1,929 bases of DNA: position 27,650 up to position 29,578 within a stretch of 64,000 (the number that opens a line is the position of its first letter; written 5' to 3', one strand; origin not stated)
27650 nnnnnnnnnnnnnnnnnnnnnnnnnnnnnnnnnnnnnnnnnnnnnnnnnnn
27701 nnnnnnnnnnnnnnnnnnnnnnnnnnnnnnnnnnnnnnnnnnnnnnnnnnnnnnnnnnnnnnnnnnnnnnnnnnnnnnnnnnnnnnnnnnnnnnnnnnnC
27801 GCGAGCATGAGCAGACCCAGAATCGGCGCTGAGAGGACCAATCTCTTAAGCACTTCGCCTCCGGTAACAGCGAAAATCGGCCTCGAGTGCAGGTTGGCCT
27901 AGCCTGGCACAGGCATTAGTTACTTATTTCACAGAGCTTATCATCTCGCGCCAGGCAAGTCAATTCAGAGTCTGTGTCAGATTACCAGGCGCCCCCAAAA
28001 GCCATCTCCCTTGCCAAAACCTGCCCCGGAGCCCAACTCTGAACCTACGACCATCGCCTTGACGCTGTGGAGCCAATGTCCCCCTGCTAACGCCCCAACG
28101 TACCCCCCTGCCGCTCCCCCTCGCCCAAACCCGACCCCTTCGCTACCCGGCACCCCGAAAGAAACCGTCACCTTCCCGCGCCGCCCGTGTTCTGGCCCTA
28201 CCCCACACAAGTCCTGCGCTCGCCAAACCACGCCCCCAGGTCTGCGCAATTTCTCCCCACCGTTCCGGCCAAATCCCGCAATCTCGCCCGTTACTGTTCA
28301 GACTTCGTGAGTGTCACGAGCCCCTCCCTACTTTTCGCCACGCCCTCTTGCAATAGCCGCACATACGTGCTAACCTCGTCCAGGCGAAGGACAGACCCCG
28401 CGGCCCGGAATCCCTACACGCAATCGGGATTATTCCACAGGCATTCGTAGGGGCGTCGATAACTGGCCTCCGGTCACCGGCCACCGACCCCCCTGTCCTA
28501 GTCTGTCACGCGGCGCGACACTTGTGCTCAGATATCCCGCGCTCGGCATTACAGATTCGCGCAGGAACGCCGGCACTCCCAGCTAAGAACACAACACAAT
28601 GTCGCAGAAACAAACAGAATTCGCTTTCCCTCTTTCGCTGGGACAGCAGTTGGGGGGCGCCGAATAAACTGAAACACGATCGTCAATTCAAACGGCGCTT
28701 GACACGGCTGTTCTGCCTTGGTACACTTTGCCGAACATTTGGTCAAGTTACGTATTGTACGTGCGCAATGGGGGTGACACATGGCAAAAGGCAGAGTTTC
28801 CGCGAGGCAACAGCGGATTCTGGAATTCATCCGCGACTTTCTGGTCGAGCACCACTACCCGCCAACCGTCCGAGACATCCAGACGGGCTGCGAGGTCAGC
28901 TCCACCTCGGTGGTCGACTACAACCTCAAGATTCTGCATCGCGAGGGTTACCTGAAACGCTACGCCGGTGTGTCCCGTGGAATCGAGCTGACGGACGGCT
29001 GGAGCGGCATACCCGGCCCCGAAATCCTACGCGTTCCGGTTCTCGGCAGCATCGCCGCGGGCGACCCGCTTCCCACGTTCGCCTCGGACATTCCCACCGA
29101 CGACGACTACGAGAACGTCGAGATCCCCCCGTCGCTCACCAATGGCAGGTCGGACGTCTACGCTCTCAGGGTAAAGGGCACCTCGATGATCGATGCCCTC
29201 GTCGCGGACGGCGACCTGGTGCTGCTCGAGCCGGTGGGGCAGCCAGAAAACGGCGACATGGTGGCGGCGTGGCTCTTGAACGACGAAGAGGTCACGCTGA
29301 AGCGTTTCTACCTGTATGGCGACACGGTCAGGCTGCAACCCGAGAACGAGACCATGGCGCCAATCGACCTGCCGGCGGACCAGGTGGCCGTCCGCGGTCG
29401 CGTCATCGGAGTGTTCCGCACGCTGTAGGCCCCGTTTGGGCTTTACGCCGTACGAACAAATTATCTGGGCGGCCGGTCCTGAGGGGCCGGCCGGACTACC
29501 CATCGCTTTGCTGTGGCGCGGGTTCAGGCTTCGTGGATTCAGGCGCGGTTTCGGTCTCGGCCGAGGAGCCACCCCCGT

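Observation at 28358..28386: Four promoter-like modules share an identical geometry: -35, 5 nt, GCAC-N4-GTGC palindrome, -10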

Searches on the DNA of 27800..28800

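Call 12: search_rna_families(source=window, start=27800, end=28800, threshold=evalue, max_evalue=10)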
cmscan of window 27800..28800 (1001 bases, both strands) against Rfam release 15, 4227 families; matches with E-value up to 10: 0.
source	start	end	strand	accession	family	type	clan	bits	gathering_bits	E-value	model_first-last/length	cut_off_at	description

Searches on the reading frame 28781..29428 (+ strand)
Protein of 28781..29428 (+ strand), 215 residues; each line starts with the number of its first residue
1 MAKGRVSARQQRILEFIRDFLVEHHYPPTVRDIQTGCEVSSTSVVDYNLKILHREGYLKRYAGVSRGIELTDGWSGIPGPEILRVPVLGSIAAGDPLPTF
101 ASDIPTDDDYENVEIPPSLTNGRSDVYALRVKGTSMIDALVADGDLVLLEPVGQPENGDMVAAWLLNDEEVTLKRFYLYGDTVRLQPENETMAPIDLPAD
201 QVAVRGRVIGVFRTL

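Call 13: search_protein_families(library=pfam, proteins=[window:28781-29428:+])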
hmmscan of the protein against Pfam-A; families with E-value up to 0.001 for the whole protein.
window:28781-29428:+ (215 aa): 2 families
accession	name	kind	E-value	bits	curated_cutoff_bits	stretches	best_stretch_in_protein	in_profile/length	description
PF00717.28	Peptidase_S24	-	3.8e-25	88.3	23.3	1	86-209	1-116/116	Peptidase S24-like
PF01726.22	LexA_DNA_bind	-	4.2e-14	52.5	23.7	1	7-67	5-65/65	LexA DNA binding domain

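Call 15: find_encoding_contigs(protein=window:28781-29428:+, flank=10000, max_places=10)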
Protein window:28781-29428:+ (215 aa): 8 contigs read that carry it; 8 places shown.
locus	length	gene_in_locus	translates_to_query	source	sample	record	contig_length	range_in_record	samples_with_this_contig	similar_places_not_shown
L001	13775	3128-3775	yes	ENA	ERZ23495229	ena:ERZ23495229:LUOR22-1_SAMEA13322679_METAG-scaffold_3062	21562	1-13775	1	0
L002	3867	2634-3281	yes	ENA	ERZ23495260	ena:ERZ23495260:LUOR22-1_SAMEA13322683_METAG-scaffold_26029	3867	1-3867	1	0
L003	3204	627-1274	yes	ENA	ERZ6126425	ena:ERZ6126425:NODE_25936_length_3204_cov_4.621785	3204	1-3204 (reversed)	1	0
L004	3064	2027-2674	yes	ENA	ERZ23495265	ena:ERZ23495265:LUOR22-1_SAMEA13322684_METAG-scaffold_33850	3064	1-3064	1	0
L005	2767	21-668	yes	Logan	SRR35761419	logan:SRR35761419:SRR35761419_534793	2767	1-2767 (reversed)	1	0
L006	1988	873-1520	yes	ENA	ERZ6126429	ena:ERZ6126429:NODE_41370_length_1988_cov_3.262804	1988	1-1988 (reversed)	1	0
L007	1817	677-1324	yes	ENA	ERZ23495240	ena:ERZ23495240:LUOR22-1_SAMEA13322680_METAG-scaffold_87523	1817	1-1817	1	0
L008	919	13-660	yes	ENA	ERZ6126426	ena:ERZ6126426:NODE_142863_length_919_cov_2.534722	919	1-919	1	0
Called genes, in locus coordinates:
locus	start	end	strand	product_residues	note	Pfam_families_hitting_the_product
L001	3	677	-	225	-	?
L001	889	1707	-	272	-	PF04264:YceI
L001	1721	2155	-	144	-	PF00127:Copper-bind (weak)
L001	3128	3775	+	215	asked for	PF01726:LexA_DNA_bind, PF00717:Peptidase_S24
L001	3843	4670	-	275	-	PF01594:AI-2E_transport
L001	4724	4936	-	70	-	-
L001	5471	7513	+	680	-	PF03030:H_PPase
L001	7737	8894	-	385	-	PF00712:DNA_pol3_beta, PF02767:DNA_pol3_beta_2, PF02768:DNA_pol3_beta_3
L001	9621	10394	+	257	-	-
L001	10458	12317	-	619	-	PF02129:Peptidase_S15, PF08530:PepX_C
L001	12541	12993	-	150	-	PF12680:SnoaL_2 (weak), PF13474:SnoaL_3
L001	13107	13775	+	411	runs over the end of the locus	PF01743:PolyA_pol, PF12627:PolyA_pol_RNAbd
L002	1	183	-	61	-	?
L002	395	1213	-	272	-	PF04264:YceI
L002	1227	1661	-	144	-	-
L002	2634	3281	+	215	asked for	PF01726:LexA_DNA_bind, PF00717:Peptidase_S24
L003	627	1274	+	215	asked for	PF01726:LexA_DNA_bind, PF00717:Peptidase_S24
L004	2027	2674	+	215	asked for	PF01726:LexA_DNA_bind, PF00717:Peptidase_S24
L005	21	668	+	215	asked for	PF01726:LexA_DNA_bind, PF00717:Peptidase_S24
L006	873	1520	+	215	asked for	PF01726:LexA_DNA_bind, PF00717:Peptidase_S24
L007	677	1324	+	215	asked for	PF01726:LexA_DNA_bind, PF00717:Peptidase_S24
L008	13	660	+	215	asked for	PF01726:LexA_DNA_bind, PF00717:Peptidase_S24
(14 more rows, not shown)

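Call 52: find_homologous_proteins(query=window:28781-29428:+, max_evalue=1e-30)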
Query window:28781-29428:+ (215 aa): 7705 proteins with E <= 1e-30 among 8000 candidates; the best 120 are listed.
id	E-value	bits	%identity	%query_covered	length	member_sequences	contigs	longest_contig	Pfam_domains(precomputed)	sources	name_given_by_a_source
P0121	5.1e-136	469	98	100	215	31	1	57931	PF00717.29,PF01726.23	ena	-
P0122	1.4e-124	432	90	100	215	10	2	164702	PF00717.29,PF01726.23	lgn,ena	-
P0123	9.4e-124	429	89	100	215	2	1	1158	PF00717.29,PF01726.23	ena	-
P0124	6.5e-123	426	88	100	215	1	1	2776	PF00717.29,PF01726.23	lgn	-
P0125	1.2e-120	419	88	100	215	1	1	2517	PF00717.29,PF01726.23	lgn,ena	-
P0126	2.6e-116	405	86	100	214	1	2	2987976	PF00717.29,PF01726.23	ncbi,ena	-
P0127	2.8e-116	405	84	100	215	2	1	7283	PF00717.29,PF01726.23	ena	-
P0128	6.5e-99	348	74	99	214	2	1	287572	PF00717.29,PF01726.23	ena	-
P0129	9.0e-94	331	72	100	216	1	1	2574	PF00717.29,PF01726.23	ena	-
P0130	3.3e-92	326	69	99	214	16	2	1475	PF00717.29,PF01726.23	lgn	-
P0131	1.7e-90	320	71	93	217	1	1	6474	PF00717.29,PF01726.23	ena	-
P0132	8.8e-89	315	68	93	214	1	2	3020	PF00717.29,PF01726.23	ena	-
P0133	5.4e-87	309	68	98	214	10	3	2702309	PF00717.29,PF01726.23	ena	-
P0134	5.5e-87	309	70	100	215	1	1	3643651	PF00717.29,PF01726.23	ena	-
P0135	6.5e-87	309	67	92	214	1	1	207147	PF00717.29,PF01726.23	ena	-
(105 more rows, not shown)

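Call 53: find_encoding_contigs(protein=P0126, flank=1500, max_places=2)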
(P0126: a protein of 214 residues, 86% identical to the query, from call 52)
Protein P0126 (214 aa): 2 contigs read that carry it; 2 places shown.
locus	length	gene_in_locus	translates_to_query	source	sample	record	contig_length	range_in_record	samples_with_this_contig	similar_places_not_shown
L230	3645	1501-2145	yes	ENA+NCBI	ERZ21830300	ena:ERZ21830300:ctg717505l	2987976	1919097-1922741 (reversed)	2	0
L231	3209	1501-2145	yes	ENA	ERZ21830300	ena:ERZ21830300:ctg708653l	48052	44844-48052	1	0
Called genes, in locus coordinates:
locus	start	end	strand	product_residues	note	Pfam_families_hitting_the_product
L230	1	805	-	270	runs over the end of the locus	PF04264:YceI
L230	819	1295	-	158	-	PF00127:Copper-bind (weak)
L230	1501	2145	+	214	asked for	PF01726:LexA_DNA_bind, PF00717:Peptidase_S24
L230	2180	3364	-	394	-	PF01594:AI-2E_transport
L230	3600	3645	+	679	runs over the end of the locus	PF03030:H_PPase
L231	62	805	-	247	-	PF04264:YceI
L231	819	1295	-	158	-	PF00127:Copper-bind (weak)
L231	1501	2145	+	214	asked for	PF01726:LexA_DNA_bind, PF00717:Peptidase_S24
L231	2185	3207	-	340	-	?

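Call 54: find_encoding_contigs(protein=P0122, flank=1500, max_places=2)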
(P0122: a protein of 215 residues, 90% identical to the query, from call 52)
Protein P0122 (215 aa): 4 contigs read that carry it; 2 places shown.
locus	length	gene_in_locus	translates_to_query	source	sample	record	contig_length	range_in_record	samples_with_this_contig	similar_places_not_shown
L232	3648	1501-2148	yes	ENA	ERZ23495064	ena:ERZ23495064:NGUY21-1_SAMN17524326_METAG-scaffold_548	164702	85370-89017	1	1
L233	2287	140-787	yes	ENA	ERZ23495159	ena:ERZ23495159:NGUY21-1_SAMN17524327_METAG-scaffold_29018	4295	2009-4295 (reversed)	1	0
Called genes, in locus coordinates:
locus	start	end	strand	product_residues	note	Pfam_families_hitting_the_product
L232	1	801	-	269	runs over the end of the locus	PF04264:YceI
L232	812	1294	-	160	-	-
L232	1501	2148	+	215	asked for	PF01726:LexA_DNA_bind, PF00717:Peptidase_S24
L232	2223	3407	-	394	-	PF01594:AI-2E_transport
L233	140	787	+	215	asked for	PF01726:LexA_DNA_bind, PF00717:Peptidase_S24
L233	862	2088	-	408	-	PF01594:AI-2E_transport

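Call 55: find_encoding_contigs(protein=P0128, flank=1500, max_places=2)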
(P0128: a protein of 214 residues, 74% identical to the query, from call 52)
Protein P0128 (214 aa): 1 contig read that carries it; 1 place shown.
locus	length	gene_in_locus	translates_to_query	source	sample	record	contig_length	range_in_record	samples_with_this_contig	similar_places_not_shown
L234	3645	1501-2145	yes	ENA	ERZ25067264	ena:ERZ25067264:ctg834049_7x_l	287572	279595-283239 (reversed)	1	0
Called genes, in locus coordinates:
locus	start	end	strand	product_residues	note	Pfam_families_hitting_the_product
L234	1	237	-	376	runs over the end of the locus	PF00712:DNA_pol3_beta, PF02767:DNA_pol3_beta_2, PF02768:DNA_pol3_beta_3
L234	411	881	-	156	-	PF13473:Cupredoxin_1 (weak), PF00127:Copper-bind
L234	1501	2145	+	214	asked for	PF01726:LexA_DNA_bind, PF00717:Peptidase_S24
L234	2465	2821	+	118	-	PF23439:DUF7124 (weak)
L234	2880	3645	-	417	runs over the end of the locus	PF02515:CoA_transf_3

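Call 56: find_encoding_contigs(protein=P0134, flank=1500, max_places=2)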
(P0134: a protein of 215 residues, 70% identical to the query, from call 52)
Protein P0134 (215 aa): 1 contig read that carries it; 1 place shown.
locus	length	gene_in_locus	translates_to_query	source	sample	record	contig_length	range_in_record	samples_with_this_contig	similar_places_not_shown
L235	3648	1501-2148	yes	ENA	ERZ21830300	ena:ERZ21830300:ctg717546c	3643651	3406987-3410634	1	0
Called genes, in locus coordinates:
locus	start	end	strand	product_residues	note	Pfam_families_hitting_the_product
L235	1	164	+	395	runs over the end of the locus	PF01244:Peptidase_M19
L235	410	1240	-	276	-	PF01209:Ubie_methyltran, PF05175:MTS (weak), PF13489:Methyltransf_23, PF13847:Methyltransf_31, PF08241:Methyltransf_11, PF08242:Methyltransf_12, PF13649:Methyltransf_25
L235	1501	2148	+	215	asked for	PF01726:LexA_DNA_bind, PF00717:Peptidase_S24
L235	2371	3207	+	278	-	PF04264:YceI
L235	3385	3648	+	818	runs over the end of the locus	PF00403:HMA, PF00122:E1-E2_ATPase, PF00702:Hydrolase, PF12710:HAD (weak)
